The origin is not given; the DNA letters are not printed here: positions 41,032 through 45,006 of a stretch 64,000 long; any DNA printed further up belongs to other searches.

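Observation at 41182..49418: Unassigned His/Cys-rich module directly after the lipobox Cys, shared by five unrelated large surface lipoproteins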

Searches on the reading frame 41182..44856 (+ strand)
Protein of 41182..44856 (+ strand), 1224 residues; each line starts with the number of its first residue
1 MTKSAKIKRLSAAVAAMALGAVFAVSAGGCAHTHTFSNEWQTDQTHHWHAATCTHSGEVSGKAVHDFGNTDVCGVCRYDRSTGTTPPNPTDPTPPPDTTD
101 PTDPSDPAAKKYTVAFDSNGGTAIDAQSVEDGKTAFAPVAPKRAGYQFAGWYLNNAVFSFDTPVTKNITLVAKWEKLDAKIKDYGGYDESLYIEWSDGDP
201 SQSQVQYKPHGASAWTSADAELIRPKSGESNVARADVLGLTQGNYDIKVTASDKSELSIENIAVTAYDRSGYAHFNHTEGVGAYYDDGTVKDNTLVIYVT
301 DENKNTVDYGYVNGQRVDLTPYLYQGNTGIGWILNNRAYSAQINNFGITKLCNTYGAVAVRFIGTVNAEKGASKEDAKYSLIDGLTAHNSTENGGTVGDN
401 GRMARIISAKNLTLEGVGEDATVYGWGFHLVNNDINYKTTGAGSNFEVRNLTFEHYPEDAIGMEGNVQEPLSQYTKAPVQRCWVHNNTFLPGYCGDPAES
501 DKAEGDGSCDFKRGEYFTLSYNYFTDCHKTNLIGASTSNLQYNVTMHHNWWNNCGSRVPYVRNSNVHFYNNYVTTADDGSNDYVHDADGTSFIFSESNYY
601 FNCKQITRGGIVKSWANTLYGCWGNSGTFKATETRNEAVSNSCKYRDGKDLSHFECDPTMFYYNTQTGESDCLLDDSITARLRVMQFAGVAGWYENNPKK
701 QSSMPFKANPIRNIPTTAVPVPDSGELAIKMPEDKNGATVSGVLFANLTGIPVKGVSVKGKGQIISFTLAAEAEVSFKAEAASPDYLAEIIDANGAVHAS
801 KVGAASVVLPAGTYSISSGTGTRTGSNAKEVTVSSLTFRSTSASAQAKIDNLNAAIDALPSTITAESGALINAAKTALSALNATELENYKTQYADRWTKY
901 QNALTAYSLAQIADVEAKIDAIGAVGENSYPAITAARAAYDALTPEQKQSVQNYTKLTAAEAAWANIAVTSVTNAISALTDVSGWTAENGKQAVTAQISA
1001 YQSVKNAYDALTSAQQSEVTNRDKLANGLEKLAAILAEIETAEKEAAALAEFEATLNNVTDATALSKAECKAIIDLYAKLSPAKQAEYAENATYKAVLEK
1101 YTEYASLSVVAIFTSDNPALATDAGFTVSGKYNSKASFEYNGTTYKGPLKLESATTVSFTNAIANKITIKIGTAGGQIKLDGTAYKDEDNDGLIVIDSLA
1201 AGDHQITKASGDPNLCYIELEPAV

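Call 9: search_protein_families(library=pfam, max_evalue=1, proteins=[window:41182-44856:+])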
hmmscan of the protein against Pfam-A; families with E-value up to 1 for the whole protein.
window:41182-44856:+ (1224 aa): 8 families
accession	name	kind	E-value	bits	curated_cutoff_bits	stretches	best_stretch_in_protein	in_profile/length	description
PF18283.7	CBM77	-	7.3e-22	78.2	25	1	1110-1218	4-108/108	Carbohydrate binding module 77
PF09479.16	Flg_new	-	3.3e-16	59.6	27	1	112-173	1-65/65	Listeria-Bacteroides repeat domain (List_Bact_rpt)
PF00544.25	Pectate_lyase_4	-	1.3e-15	58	24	1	405-598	21-209/211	Pectate lyase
PF18998.6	Flg_new_2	-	0.0065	16.9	23.6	1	112-176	1-71/73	Divergent InlB B-repeat domain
PF03471.22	CorC_HlyC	-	0.12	12.8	27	1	726-759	22-56/81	Transporter associated domain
PF19741.4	DUF6230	-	0.13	12.9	27.5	0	806-867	45-99/145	Family of unknown function (DUF6230)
PF13287.12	Fn3_assoc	-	0.31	11.6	23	0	1140-1171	23-54/59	Fn3 associated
PF24255.1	DUF7456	-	0.48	10.5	27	1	963-982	20-39/54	Family of unknown function (DUF7456)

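Call 10: search_protein_families(library=ncbifam, max_evalue=1, proteins=[window:41182-44856:+])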
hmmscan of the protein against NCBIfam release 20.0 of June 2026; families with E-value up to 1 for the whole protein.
window:41182-44856:+ (1224 aa): 3 families
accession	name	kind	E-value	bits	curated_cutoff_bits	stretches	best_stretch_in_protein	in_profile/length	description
TIGR02543.1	List_Bact_rpt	repeat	1.1e-06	28.9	20.95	1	141-175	1-41/44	TIGR02543 family repeat protein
NF045780.1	TrlF_fam_ATP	equivalog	0.028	13.1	350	1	835-1155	465-758/944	TrlF family AAA-like ATPase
TIGR03348.1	VI_IcmF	equivalog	0.45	8.3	388.15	1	874-1063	729-905/1168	type VI secretion system membrane subunit TssM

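Call 34: find_encoding_contigs(protein=window:41182-44856:+, flank=2000, max_places=4)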
Protein window:41182-44856:+ (1224 aa): 23 contigs read that carry it; 2 places shown.
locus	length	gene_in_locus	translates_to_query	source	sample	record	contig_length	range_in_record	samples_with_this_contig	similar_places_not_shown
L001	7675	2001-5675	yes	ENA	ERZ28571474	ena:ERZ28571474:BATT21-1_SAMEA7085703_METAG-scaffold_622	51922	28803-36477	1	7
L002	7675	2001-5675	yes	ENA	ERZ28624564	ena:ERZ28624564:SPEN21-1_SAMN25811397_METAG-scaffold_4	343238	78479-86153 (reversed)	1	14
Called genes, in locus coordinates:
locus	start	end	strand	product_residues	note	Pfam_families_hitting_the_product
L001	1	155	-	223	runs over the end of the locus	PF00072:Response_reg, PF00486:Trans_reg_C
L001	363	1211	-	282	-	PF02645:DegV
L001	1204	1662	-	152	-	PF12802:MarR_2 (faint)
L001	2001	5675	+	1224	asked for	PF09479:Flg_new, PF00544:Pectate_lyase_4, PF18283:CBM77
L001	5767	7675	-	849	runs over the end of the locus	PF07523:Big_3 (faint), PF01095:Pectinesterase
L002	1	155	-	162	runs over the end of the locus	PF00072:Response_reg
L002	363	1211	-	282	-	PF02645:DegV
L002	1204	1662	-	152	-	PF12802:MarR_2 (faint)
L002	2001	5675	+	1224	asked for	PF09479:Flg_new, PF00544:Pectate_lyase_4, PF18283:CBM77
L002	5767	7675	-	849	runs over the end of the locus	PF07523:Big_3 (faint), PF01095:Pectinesterase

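Call 51: list_cluster_members(proteins=[window:41182-44856:+, window:44948-47497:-, window:13138-14706:-, window:27272-32095:-, window:47592-49385:-])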
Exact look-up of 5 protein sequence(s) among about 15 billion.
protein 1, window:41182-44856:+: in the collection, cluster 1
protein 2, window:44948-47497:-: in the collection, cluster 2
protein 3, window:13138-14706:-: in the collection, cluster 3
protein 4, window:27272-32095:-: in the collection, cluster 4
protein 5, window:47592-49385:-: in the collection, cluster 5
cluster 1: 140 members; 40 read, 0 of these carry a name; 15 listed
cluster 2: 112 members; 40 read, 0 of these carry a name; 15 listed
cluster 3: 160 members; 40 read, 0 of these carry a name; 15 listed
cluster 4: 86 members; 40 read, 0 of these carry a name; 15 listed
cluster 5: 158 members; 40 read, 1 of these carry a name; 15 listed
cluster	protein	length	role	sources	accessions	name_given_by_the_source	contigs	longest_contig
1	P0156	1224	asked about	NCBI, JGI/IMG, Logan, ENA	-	-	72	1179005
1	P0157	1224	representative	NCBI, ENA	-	-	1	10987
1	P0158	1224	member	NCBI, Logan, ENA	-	-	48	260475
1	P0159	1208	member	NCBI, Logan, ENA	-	-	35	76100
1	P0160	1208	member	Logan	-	-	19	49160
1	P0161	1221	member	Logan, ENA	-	-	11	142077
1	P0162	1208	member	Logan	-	-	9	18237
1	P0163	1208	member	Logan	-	-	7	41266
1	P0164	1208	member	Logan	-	-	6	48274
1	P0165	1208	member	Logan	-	-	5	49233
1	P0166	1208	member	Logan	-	-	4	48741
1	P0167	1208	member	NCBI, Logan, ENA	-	-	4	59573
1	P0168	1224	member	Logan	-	-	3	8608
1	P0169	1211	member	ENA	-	-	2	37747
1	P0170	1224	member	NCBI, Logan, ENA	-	-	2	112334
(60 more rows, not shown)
